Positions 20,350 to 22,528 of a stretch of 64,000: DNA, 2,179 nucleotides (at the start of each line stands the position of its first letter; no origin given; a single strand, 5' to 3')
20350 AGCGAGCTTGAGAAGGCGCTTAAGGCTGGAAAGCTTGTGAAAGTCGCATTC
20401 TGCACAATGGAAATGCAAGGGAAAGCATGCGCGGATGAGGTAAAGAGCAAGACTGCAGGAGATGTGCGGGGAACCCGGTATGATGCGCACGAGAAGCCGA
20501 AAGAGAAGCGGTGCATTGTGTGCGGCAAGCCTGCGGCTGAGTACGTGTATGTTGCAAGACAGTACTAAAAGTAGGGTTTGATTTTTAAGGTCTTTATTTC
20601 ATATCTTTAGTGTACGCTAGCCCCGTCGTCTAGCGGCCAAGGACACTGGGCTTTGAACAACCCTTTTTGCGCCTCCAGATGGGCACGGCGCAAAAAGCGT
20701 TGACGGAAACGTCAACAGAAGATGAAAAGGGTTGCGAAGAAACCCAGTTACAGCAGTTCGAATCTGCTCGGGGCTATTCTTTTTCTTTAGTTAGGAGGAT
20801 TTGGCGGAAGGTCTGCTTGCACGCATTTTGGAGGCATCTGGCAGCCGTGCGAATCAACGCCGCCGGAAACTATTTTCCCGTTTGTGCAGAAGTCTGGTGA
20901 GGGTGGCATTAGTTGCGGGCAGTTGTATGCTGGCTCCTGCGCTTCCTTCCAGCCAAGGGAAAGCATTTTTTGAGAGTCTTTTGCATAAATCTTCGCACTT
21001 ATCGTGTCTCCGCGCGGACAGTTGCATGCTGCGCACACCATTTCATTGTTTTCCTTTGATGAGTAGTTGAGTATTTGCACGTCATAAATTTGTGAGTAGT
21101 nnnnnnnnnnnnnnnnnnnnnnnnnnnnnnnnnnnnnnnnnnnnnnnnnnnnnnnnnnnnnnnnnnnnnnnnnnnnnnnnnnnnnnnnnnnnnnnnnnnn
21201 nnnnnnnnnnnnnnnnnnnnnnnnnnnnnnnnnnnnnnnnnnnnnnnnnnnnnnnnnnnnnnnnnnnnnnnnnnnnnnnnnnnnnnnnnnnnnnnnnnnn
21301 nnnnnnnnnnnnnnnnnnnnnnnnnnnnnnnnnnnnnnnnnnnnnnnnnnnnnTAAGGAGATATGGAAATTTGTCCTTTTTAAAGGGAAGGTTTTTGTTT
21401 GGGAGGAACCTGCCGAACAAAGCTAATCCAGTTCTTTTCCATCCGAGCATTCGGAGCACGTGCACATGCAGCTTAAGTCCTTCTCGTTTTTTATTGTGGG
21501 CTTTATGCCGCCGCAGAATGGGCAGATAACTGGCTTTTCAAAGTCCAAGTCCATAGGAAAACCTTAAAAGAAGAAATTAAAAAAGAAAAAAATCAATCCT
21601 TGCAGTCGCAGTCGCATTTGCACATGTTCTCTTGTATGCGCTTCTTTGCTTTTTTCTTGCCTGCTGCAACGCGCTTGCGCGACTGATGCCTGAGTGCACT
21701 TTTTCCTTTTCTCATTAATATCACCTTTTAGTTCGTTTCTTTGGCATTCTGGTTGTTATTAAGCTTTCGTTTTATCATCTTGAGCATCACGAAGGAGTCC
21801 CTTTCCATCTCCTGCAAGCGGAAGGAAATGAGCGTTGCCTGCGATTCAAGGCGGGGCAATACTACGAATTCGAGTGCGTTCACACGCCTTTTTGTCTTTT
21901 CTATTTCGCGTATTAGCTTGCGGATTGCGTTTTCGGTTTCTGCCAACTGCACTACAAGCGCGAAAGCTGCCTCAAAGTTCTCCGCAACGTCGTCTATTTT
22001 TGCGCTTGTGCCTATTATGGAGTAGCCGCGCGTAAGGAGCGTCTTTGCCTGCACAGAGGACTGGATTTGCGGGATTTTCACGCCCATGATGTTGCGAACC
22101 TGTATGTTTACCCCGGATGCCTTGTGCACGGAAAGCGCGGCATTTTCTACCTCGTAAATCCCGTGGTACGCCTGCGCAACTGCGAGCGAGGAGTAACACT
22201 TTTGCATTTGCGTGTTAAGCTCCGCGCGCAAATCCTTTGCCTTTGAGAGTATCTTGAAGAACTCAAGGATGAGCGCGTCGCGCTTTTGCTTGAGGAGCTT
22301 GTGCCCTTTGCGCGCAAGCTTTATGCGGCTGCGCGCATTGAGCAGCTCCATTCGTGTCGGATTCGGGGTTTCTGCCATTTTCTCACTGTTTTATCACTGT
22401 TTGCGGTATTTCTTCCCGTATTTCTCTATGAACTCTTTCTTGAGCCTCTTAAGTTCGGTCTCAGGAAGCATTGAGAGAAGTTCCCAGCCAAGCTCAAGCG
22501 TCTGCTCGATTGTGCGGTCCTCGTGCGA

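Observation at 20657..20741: Highly structured 85-nt tRNA-Gln intron shares a 53-nt core with the korB insert (candidate mobile intron-like or MITE-like element)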

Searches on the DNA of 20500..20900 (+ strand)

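Call 11: search_rna_families(source=window, start=20500, end=20900, threshold=evalue, max_evalue=10, show_alignments=2)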
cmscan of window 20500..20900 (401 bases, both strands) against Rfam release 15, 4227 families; matches with E-value up to 10: 3.
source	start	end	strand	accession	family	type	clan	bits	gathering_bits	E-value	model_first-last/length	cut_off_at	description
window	20660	20712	+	RF01714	Ocean-V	Gene; sRNA;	-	16.8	75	0.91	1-72/72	no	Ocean-V RNA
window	20552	20623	+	RF02108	DLEU2_4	Gene; lncRNA;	-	13.3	40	4.1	1-58/58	no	Deleted in lymphocytic leukemia 2 conserved region 4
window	20639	20710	+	RF01424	snoR118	Gene; snRNA; snoRNA; CD-box;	CL00071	13.3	44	4.3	1-92/92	no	small nucleolar RNA snoR118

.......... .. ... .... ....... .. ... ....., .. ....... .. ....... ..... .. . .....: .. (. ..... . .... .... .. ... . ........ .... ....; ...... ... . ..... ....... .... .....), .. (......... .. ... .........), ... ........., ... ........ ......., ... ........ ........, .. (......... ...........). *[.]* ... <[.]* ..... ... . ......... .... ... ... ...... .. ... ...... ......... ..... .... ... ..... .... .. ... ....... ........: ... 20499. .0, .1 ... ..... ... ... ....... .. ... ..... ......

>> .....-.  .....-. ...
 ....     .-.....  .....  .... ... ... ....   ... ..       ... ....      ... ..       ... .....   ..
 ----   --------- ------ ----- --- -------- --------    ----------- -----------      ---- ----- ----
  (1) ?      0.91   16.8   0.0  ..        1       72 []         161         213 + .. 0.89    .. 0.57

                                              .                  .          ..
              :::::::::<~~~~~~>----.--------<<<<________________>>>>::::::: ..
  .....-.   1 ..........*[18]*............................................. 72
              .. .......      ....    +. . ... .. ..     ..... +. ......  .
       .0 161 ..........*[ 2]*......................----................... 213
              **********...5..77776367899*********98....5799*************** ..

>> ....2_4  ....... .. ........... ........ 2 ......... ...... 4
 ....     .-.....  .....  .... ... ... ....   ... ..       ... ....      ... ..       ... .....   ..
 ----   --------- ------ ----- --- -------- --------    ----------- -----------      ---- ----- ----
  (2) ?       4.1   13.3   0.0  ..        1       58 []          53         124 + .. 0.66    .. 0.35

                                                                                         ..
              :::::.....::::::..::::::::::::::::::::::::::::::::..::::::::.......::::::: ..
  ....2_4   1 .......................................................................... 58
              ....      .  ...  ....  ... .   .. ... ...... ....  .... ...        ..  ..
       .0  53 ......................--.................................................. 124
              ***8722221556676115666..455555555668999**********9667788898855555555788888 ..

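Call 61: build_rna_model(alignment_id=A1, structure=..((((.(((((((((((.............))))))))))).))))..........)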
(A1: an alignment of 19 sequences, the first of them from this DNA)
Model R1 built from alignment A1 (19 sequences, 57 columns); structure: as given.
model positions 57; base pairs 15; branch points 0; effective number of sequences 2.78; information 0.977 bits per position. Calibrated on 0.2 Mb of random sequence (short: E-values are rough).
structure used (alignment columns):
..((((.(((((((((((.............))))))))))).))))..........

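Call 62: search_with_rna_model(model_id=R1, source=window, max_evalue=10, show_alignments=4)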
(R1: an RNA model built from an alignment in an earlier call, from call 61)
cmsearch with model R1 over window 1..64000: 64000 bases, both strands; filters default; matches with E-value up to 10: 6.
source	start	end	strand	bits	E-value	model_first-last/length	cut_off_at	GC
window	20656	20712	+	81.1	6.3e-20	1-57/57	no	0.54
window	43723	43779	-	78.1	4.2e-19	1-57/57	no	0.54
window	20658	20702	-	18.4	0.0071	3-47/57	no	0.58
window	43733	43777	+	18.2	0.008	3-47/57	no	0.6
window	50921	50956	-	10.6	0.91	1-57/57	no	0.42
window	28120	28143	+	9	2.4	1-57/57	no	0.46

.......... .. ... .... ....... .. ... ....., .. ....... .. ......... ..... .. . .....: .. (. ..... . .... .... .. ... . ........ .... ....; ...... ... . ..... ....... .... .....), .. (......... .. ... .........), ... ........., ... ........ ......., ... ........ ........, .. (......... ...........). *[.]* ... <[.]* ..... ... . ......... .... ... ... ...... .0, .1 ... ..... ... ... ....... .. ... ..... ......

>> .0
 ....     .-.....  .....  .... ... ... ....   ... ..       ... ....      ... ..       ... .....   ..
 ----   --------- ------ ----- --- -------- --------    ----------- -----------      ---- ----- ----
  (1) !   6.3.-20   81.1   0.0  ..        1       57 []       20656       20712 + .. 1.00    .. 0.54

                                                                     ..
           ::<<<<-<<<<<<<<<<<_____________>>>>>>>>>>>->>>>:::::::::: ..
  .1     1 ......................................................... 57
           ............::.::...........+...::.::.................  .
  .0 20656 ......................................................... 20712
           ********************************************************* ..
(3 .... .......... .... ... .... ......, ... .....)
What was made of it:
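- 20658..20709 (+): Element copy 1: hairpin 20658-20702 (foot CAAC/GUUG, C.C mismatch 20662/20698, arms 20663-20673 and 20687-20697, loop 20674-20686) plus the single-stranded tail ACGGAAA (20703-20709). Covariance model R1 scores it 81.1 bits (call 62).
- On MITE: 2 copies in this 64-kb window (call 62).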

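Call 63: search_with_rna_model(model_id=R1, sources=[L001, L004, L005, L006, L007, L008, L009, L010, L011, L012, L013, L014, L015, L016, L017, L018, L019, L020, L021, L022, L023, L024, L025, L026, L027, L028, L029, L030, L031, L032, L033, L034, L035, L036, L037, L038, L039, L040, L041, L042, L043, L044, L045, L046, L047, L048, L049, L050, L051, L052, L053, L054, L055, L056, L057, L058, L059, L060, L061, L062, L063, L064, L065, L066, L067, L068, L069, L070, L071, L072, L073, L074, L075, L076, L077, L078, L079, L080, L081, L082, L083, L084, L085, L086, L087, L088, L089, L090, L091, L092, L093, L094, L095, L096, L097, L098, L099, L100, window], max_evalue=0.001, make_alignment=true)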
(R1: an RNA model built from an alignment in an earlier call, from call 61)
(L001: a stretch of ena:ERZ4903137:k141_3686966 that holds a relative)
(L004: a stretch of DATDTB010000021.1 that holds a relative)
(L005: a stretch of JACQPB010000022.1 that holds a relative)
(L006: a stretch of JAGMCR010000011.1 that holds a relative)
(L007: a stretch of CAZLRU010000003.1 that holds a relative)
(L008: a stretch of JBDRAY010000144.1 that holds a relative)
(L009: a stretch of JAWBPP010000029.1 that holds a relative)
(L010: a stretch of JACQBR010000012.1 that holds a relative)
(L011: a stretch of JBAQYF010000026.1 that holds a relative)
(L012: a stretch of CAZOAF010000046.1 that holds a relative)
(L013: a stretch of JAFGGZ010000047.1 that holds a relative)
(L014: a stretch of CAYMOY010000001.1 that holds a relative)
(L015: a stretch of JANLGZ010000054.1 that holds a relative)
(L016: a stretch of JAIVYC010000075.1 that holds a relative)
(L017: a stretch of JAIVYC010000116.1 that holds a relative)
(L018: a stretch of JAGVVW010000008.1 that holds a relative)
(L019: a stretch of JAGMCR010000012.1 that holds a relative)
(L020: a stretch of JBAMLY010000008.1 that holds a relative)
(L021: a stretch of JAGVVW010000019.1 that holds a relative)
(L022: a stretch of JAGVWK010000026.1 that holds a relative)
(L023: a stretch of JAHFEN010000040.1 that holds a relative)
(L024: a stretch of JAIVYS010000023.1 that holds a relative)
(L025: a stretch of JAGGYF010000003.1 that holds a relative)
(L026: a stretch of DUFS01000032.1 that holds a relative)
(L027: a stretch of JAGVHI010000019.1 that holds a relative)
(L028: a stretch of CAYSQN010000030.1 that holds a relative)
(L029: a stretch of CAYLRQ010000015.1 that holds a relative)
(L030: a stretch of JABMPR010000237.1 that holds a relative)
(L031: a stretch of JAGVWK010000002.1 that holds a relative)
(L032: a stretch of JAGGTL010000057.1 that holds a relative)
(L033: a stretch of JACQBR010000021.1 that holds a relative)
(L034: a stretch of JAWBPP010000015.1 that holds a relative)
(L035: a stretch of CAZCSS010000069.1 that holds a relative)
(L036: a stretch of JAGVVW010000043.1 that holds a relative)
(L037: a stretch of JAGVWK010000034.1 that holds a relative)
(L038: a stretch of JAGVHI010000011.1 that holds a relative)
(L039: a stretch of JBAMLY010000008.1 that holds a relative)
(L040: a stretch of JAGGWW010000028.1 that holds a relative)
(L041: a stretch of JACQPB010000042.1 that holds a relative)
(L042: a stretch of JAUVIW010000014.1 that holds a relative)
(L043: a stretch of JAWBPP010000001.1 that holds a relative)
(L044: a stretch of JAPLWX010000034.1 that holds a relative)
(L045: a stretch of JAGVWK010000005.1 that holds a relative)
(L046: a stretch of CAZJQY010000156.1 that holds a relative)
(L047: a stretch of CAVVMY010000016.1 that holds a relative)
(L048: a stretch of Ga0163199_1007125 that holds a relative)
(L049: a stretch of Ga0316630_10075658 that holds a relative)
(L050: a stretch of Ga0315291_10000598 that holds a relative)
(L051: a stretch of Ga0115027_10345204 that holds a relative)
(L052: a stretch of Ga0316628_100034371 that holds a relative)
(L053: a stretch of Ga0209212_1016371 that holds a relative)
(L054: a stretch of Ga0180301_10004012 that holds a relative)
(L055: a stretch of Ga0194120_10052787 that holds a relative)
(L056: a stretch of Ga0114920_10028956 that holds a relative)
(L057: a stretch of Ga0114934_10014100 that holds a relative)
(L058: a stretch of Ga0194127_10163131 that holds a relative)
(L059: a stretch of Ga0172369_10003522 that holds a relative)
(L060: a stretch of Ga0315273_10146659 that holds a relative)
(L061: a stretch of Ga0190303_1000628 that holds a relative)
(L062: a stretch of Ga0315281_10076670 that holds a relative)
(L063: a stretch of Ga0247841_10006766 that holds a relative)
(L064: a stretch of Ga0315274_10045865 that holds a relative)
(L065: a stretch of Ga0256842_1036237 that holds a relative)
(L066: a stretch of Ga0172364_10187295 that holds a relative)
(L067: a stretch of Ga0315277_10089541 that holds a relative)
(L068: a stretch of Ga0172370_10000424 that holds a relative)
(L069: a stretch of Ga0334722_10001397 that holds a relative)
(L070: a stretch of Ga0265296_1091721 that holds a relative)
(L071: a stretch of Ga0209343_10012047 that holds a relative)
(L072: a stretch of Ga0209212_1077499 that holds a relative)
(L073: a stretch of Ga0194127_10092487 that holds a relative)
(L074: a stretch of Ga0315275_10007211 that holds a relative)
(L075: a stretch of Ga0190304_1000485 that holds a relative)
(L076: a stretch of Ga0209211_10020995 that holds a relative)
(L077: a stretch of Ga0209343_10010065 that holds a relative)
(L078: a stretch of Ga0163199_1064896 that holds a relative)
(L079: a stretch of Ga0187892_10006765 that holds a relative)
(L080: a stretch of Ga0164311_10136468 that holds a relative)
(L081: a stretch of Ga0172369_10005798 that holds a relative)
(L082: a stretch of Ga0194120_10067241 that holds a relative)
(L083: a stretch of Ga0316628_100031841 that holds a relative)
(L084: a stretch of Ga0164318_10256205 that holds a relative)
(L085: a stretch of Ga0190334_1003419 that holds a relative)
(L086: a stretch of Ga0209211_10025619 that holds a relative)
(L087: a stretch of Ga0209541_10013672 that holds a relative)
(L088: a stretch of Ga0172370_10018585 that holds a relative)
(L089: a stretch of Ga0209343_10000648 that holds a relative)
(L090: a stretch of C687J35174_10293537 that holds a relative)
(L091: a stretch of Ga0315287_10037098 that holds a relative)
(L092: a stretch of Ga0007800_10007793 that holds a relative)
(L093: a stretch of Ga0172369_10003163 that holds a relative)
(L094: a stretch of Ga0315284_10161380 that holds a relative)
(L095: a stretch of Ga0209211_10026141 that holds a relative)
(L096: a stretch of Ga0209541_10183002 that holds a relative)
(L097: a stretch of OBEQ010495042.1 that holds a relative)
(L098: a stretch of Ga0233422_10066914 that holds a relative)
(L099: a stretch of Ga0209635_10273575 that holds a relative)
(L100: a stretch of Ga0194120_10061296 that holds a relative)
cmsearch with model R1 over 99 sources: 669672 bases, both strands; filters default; matches with E-value up to 0.001: 117.
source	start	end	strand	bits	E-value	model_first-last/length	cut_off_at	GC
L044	7155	7211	+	84.7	6.8e-20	1-57/57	no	0.49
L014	964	1020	+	83.9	1.2e-19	1-57/57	no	0.51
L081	1433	1489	-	83.6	1.4e-19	1-57/57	no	0.54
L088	4877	4933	-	83.6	1.4e-19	1-57/57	no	0.54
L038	7705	7761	-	82.9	2.1e-19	1-57/57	no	0.44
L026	494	550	+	82.9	2.1e-19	1-57/57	no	0.49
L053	6059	6115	+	82.9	2.1e-19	1-57/57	no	0.49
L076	573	629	+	82.9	2.1e-19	1-57/57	no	0.49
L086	1997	2053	+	82.9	2.1e-19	1-57/57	no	0.49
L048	828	884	-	82.5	2.8e-19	1-57/57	no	0.49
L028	1980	2036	+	82.5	2.8e-19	1-57/57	no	0.53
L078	909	965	-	82.3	3.1e-19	1-57/57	no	0.54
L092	279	335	+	82.1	3.5e-19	1-57/57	no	0.53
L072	883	939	+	81.7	4.5e-19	1-57/57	no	0.49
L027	1615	1671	+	81.4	5.4e-19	1-57/57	no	0.53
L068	811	867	-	80.5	9.5e-19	1-57/57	no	0.53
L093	1747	1803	+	80.5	9.5e-19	1-57/57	no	0.53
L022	593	649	+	79.9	1.4e-18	1-57/57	no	0.51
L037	3398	3454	-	78.8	2.8e-18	1-57/57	no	0.56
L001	9935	9991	+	78.7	2.9e-18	1-57/57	no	0.53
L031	1109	1165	-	78.7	2.9e-18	1-57/57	no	0.53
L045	472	528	-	77.4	6.6e-18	1-57/57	no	0.53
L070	860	916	+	76.9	9.4e-18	1-57/57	no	0.54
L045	174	230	-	76.7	1e-17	1-57/57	no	0.56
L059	4429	4485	-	75.5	2.1e-17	1-57/57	no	0.54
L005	2890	2941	-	50.9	1.1e-10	1-57/57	no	0.35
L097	2997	3048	-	50.9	1.1e-10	1-57/57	no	0.35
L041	2932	2984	+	50.2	1.7e-10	1-57/57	no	0.45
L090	558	608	-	50.2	1.7e-10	1-57/57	no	0.41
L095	2964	3014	-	50.2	1.7e-10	1-57/57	no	0.41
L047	4660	4712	-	50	1.9e-10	1-57/57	no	0.38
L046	2835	2887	-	49.8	2.1e-10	1-57/57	no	0.34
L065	1357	1415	-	49.3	2.9e-10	1-57/57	no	0.51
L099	148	194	-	48.7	4.2e-10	1-57/57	no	0.3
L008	1045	1097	-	48.6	4.5e-10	1-57/57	no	0.36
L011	6892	6946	+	48.1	6.3e-10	1-57/57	no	0.35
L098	1041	1095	-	47.1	1.2e-09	1-57/57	no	0.38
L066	355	406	-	46.9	1.3e-09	1-57/57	no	0.37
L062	3591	3654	+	46.9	1.3e-09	1-57/57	no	0.62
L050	11662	11716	-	46.8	1.4e-09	1-57/57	no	0.55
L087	2339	2385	-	46.6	1.6e-09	1-57/57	no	0.47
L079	760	810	-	45.8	2.5e-09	1-57/57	no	0.49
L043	565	637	-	45.7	2.8e-09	1-57/57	no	0.51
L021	1588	1645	+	45.5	3e-09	1-57/57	no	0.31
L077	1171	1228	-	45.5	3e-09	1-57/57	no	0.31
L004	2542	2617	+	44.9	4.5e-09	1-57/57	no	0.41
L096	552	627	-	44.9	4.5e-09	1-57/57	no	0.41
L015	2318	2369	-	44.9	4.6e-09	1-57/57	no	0.4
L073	851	925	+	44.5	5.8e-09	1-57/57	no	0.51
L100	1134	1208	-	44.5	5.8e-09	1-57/57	no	0.51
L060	521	590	+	44.5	5.8e-09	1-57/57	no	0.63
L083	1970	2024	+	44.4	6.4e-09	1-57/57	no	0.49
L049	1865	1919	+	44.3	6.5e-09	1-57/57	no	0.45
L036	44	101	-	44.1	7.7e-09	1-57/57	no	0.36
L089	8265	8322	-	44.1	7.7e-09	1-57/57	no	0.36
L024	901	971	+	44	7.8e-09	1-57/57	no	0.42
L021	1994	2041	+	43.8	8.9e-09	1-57/57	no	0.27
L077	775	822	-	43.8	8.9e-09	1-57/57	no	0.27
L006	3000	3059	-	43.7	9.8e-09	1-57/57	no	0.52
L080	330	397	+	43.6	1e-08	1-57/57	no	0.53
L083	1889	1943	+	43.6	1.1e-08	1-57/57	no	0.53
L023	740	815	-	43.5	1.1e-08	1-57/57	no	0.5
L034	2365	2438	+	43.5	1.1e-08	1-57/57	no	0.54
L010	7926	8000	-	43.4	1.2e-08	1-57/57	no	0.52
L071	348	405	+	43.3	1.2e-08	1-57/57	no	0.38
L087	8459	8516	+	43.3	1.2e-08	1-57/57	no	0.38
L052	3105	3157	-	43.2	1.3e-08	1-57/57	no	0.45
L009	868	942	+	42.9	1.6e-08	1-57/57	no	0.53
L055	2292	2366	+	42.8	1.7e-08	1-57/57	no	0.49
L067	3291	3357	+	42.8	1.7e-08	1-57/57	no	0.55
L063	3320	3370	-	42.7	1.8e-08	1-57/57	no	0.49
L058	411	486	-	42.5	2.1e-08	1-57/57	no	0.46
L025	4073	4123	+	42.4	2.1e-08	1-57/57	no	0.53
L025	3992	4042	+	42.1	2.6e-08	1-57/57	no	0.53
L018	1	58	+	42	2.8e-08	1-57/57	no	0.38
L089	8192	8249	-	42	2.8e-08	1-57/57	no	0.38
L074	2480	2546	-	42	2.9e-08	1-57/57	no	0.55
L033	2353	2422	-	41.6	3.6e-08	1-57/57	no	0.64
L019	3735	3794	+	41.3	4.4e-08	1-57/57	no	0.53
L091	2576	2642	-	40.9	5.7e-08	1-57/57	no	0.61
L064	4019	4053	-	40.6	6.8e-08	1-57/57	no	0.46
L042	5340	5406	-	39.6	1.3e-07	1-57/57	no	0.46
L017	2502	2559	+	39.5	1.4e-07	1-57/57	no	0.33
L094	155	206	-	39.4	1.4e-07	1-57/57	no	0.52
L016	627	684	-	39.4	1.5e-07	1-57/57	no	0.38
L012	3947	3981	+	39.1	1.7e-07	1-57/57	no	0.4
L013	50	112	+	38.9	1.9e-07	1-57/57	no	0.56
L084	168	202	+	38.8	2.1e-07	1-57/57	no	0.46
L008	719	762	-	38.7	2.2e-07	1-57/57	no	0.36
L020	821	886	+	38.5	2.5e-07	1-57/57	no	0.52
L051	948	1002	+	38.4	2.6e-07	1-57/57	no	0.56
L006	7679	7755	+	38.3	2.9e-07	1-57/57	no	0.48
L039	6819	6884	+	36.3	1e-06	1-57/57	no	0.58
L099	20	68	-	35.2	2e-06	1-57/57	no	0.33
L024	642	710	+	35.1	2.1e-06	1-57/57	no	0.52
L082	1817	1892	-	35.1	2.1e-06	1-57/57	no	0.51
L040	5103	5140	-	34.4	3.2e-06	1-57/57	no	0.39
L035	1339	1390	-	33.7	4.9e-06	1-57/57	no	0.46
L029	2974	3035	-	33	8.1e-06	1-57/57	no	0.47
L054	2859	2920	-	33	8.1e-06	1-57/57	no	0.47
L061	8193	8254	-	33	8.1e-06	1-57/57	no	0.47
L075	1069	1130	+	33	8.1e-06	1-57/57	no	0.47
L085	355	416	+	33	8.1e-06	1-57/57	no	0.47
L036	4734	4790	-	32.6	9.9e-06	1-57/57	no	0.23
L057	4401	4435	-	31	2.8e-05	1-57/57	no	0.4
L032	2407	2468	-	30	5e-05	1-57/57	no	0.48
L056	3071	3138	-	29.9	5.4e-05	1-57/57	no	0.49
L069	9438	9475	+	29.7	6.4e-05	1-57/57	no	0.42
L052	3215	3269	-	29.5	7.1e-05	1-57/57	no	0.45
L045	182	238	+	28.5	0.00013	1-57/57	no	0.56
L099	84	132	-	28.1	0.00017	1-57/57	no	0.31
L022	585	641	-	28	0.00018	1-57/57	no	0.54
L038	7713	7769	+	26.5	0.00046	1-57/57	no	0.47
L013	1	23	+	26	0.00061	35-57/57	5'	0.43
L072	875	931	-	25.5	0.00087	1-57/57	no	0.51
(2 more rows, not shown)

Alignment A3: 117 matches aligned to the model, 103 columns, each read 5' to 3' on its own strand. Consensus structure (alignment columns), stored with it:
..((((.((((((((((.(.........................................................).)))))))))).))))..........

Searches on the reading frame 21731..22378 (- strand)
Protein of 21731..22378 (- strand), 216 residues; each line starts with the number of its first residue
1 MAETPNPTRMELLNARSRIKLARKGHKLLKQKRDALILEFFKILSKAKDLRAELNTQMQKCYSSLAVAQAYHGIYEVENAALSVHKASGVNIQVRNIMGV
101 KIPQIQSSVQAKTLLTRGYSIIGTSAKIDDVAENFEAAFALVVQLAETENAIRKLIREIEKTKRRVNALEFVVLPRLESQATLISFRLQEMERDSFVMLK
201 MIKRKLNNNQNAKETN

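Call 57: search_protein_families(library=pfam, proteins=[window:21731-22378:-], max_evalue=0.001)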
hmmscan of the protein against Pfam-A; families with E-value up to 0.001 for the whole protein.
window:21731-22378:- (216 aa): 1 family
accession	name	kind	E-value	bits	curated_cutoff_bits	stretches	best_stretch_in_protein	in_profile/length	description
PF01813.22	ATP-synt_D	-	2.6e-59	200.8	25.7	1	11-204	1-196/196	ATP synthase subunit D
